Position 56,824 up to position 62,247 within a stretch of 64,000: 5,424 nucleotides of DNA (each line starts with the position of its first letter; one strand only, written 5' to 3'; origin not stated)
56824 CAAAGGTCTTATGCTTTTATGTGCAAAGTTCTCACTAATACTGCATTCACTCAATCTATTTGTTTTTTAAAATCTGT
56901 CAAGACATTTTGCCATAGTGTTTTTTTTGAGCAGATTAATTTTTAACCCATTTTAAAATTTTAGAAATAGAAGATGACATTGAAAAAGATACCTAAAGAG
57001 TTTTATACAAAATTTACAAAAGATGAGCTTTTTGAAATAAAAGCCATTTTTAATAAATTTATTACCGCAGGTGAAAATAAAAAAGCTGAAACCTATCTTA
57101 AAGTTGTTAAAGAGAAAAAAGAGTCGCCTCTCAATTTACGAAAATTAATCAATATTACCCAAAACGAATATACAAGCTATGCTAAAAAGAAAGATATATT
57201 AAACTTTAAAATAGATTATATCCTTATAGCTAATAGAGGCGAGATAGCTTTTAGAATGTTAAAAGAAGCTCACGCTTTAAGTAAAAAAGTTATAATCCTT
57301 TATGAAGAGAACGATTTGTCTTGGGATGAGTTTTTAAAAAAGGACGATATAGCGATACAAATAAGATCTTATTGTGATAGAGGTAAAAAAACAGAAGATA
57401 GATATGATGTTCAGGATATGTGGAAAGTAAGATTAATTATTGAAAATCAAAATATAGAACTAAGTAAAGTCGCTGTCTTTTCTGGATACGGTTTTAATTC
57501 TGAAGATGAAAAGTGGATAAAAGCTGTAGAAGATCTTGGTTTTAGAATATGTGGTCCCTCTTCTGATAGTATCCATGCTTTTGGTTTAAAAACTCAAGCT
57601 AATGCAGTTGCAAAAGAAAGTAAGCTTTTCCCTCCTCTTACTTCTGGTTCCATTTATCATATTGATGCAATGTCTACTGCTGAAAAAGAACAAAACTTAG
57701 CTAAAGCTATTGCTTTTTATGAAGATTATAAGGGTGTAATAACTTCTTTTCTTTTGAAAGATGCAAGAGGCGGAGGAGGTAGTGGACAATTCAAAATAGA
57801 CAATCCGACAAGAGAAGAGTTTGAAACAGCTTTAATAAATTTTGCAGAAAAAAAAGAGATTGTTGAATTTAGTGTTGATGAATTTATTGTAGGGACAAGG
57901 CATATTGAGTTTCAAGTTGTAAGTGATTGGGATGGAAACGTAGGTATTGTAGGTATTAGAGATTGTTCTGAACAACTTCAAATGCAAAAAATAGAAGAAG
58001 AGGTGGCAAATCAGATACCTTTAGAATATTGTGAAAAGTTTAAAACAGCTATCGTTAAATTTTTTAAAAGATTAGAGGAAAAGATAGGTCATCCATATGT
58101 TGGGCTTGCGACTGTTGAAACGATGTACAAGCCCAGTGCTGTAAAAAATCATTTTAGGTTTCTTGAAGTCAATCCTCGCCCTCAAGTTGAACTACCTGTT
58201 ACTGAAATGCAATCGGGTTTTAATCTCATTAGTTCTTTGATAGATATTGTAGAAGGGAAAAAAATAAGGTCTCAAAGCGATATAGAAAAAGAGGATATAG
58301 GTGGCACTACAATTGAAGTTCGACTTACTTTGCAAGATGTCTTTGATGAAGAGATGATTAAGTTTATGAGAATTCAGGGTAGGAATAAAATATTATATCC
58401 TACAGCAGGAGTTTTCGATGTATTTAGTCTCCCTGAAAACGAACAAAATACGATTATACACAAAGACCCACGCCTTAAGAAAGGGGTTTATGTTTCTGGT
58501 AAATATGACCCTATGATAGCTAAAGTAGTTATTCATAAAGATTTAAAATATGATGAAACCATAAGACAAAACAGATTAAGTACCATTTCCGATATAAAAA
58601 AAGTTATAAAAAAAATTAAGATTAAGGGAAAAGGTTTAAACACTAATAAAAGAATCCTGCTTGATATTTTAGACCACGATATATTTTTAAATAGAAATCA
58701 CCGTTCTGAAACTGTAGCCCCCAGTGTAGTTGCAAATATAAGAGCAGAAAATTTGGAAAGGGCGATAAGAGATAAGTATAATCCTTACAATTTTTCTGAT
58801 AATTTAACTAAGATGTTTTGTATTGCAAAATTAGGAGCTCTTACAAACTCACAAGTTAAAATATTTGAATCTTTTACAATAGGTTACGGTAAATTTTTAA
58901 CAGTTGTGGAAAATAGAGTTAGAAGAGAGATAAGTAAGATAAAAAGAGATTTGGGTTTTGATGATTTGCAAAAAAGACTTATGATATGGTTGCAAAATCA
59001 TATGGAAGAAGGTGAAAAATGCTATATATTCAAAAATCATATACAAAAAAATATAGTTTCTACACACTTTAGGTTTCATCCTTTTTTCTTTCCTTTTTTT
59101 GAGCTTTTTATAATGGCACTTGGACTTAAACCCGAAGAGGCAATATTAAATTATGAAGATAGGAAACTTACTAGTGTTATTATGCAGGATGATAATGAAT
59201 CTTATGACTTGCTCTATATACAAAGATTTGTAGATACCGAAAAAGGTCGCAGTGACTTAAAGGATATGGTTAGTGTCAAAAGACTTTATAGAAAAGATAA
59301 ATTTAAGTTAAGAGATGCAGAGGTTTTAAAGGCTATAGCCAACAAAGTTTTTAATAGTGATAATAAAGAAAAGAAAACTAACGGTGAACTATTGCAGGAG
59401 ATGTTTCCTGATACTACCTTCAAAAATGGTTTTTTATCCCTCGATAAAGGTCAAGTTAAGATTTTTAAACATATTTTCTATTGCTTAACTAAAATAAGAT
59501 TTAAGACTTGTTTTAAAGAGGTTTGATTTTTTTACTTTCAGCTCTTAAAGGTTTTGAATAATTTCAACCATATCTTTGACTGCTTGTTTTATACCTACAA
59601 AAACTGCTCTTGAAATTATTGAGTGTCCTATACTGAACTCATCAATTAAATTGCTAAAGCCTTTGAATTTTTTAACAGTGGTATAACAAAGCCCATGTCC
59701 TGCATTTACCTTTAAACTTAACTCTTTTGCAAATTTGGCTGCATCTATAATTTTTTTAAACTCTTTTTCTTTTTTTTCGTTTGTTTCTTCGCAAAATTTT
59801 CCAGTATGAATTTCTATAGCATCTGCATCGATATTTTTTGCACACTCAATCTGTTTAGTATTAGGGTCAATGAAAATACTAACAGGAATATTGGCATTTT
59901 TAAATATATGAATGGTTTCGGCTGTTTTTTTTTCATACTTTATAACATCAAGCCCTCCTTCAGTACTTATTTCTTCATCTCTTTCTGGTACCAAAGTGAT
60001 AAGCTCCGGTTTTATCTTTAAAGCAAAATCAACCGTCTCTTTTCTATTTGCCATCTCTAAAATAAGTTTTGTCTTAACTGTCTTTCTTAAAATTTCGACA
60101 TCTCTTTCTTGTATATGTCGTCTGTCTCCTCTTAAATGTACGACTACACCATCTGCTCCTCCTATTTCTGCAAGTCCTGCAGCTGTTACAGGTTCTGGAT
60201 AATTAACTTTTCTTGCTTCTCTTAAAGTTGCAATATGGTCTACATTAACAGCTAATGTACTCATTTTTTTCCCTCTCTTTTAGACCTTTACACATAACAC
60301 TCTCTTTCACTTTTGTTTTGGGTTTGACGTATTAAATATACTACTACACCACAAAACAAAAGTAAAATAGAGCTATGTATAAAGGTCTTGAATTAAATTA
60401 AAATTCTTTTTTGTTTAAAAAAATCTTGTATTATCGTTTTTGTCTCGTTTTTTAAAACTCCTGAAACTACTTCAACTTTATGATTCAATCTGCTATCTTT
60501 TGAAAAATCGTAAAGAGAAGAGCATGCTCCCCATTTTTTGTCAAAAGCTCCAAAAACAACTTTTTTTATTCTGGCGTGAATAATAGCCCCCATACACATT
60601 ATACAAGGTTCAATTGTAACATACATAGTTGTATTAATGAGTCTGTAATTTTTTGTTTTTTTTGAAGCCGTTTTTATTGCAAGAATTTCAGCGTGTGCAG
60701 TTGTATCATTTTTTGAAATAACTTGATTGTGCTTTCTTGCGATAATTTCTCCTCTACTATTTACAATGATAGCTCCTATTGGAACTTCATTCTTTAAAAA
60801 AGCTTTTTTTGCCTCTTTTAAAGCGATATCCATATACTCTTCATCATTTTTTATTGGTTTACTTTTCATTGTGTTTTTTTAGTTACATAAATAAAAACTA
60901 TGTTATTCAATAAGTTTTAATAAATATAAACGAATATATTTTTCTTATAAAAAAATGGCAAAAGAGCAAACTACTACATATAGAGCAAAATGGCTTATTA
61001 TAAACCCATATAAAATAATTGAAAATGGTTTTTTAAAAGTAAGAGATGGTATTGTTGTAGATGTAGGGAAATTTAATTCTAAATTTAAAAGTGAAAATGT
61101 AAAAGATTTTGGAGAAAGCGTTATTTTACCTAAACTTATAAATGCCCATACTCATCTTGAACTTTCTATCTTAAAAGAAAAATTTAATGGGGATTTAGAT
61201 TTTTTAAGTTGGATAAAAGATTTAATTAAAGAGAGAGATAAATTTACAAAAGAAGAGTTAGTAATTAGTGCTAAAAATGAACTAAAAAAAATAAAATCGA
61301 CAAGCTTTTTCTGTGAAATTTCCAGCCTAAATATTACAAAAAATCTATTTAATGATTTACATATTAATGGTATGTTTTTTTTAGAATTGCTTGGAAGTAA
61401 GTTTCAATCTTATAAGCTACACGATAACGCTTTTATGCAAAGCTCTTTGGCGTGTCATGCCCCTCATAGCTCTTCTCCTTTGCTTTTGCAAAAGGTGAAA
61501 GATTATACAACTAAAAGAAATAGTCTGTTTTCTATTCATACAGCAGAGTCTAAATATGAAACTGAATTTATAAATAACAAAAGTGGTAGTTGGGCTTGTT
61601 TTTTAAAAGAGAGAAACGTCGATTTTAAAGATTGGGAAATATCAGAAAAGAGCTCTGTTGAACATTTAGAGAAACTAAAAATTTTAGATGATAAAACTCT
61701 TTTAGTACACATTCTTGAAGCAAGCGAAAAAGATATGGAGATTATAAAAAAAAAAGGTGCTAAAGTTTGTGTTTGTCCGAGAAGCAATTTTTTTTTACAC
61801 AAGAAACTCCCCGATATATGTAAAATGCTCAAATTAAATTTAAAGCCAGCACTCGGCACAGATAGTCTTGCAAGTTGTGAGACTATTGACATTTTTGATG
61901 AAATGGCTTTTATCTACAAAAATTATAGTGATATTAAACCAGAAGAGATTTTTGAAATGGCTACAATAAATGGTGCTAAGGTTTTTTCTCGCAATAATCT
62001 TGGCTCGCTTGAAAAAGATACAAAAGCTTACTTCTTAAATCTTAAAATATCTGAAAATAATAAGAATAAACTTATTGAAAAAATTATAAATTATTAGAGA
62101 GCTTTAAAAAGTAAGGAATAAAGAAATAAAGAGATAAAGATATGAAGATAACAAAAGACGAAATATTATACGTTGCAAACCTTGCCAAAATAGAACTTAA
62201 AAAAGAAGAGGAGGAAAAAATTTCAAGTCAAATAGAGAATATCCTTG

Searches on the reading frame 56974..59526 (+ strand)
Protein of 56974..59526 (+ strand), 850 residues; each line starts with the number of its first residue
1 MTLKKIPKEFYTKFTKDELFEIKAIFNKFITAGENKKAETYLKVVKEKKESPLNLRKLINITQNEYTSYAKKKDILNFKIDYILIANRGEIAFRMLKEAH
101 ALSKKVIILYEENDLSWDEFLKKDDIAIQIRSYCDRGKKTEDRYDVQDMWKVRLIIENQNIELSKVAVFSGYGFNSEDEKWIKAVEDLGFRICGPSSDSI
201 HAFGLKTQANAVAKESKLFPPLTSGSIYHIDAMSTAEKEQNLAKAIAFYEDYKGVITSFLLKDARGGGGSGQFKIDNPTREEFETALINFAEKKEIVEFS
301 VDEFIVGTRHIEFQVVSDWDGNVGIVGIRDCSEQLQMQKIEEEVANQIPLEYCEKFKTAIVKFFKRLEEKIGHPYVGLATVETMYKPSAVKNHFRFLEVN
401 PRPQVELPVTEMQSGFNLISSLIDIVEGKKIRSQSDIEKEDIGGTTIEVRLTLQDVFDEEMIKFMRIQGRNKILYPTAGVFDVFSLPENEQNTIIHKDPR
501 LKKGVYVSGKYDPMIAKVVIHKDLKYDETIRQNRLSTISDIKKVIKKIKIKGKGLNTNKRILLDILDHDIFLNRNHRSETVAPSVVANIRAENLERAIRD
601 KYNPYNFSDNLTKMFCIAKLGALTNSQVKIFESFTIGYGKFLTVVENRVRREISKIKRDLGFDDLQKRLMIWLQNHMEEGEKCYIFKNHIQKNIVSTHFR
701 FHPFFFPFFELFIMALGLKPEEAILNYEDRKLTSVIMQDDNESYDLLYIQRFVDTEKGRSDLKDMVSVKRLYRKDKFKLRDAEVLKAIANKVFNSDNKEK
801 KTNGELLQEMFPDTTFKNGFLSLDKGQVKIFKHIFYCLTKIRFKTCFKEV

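Call 9: find_encoding_contigs(protein=window:56974-59526:+, flank=10000, max_places=6)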
Protein window:56974-59526:+ (850 aa): 1 contig read that carries it; 1 place shown.
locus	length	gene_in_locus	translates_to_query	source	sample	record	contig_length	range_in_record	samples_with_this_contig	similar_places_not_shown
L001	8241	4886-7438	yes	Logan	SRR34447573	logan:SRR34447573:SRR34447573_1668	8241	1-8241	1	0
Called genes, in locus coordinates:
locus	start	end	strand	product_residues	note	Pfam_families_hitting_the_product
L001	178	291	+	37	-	PF00444:Ribosomal_L36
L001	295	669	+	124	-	PF00416:Ribosomal_S13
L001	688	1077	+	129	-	PF00411:Ribosomal_S11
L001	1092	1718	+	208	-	PF00163:Ribosomal_S4, PF01479:S4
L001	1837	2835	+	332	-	PF01193:RNA_pol_L, PF01000:RNA_pol_A_bac, PF03118:RNA_pol_A_CTD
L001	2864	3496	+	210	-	PF01196:Ribosomal_L17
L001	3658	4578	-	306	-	PF01368:DHH, PF02833:DHHA2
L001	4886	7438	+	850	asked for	PF00289:Biotin_carb_N, PF02786:CPSase_L_D2, PF02785:Biotin_carb_C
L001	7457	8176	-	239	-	PF03740:PdxJ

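Call 34: search_protein_families(library=pfam, proteins=[window:56974-59526:+])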
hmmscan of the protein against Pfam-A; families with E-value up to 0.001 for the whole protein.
window:56974-59526:+ (850 aa): 4 families
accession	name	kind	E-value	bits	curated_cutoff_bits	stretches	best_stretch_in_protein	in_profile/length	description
PF02786.22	CPSase_L_D2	-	5e-20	72.4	19.8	1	259-432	41-209/211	Carbamoyl-phosphate synthase L chain, ATP binding domain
PF00289.28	Biotin_carb_N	-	5.8e-13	49.7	25.5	1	80-200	2-110/110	Biotin carboxylase, N-terminal domain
PF02785.25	Biotin_carb_C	-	3.9e-08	33.8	32.4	1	474-577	13-102/108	Biotin carboxylase C-terminal domain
PF15432.12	Sec-ASP3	-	0.0001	22.8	27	1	195-264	24-92/126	Accessory Sec secretory system ASP3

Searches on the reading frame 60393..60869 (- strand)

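Call 34: search_protein_families(library=pfam, proteins=[window:60393-60869:-])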
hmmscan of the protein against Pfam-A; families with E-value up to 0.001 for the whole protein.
window:60393-60869:- (158 aa): 7 families
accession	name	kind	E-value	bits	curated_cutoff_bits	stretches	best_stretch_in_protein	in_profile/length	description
PF14437.12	MafB19-deam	-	4e-38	130.9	27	1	8-155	2-142/142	MafB19-like deaminase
PF00383.29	dCMP_cyt_deam_1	-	1.1e-31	109.2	25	1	7-107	2-101/102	Cytidine and deoxycytidylate deaminase zinc-binding region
PF14439.12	Bd3614-deam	-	4.3e-07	30.4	38.5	1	31-101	10-79/113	Bd3614-like deaminase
PF18750.7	SNAD4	-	5.5e-06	26.9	27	1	48-98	22-73/130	Secreted Novel AID/APOBEC-like Deaminase 4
PF18772.7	APOBEC2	-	0.00012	22.5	26.8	1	46-98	38-91/175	APOBEC2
PF18782.7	NAD2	-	0.0008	20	27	0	41-97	37-95/179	Novel AID APOBEC clade 2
PF18778.7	NAD1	-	0.00099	19.7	27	0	50-98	42-92/175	Novel AID APOBEC clade 1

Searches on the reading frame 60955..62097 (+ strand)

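Call 34: search_protein_families(library=pfam, proteins=[window:60955-62097:+])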
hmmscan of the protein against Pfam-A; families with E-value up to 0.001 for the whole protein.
window:60955-62097:+ (380 aa): 1 family
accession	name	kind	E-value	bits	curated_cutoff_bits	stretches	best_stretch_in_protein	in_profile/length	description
PF01979.26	Amidohydro_1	-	5.6e-32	111.8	25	1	156-363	116-318/345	Amidohydrolase family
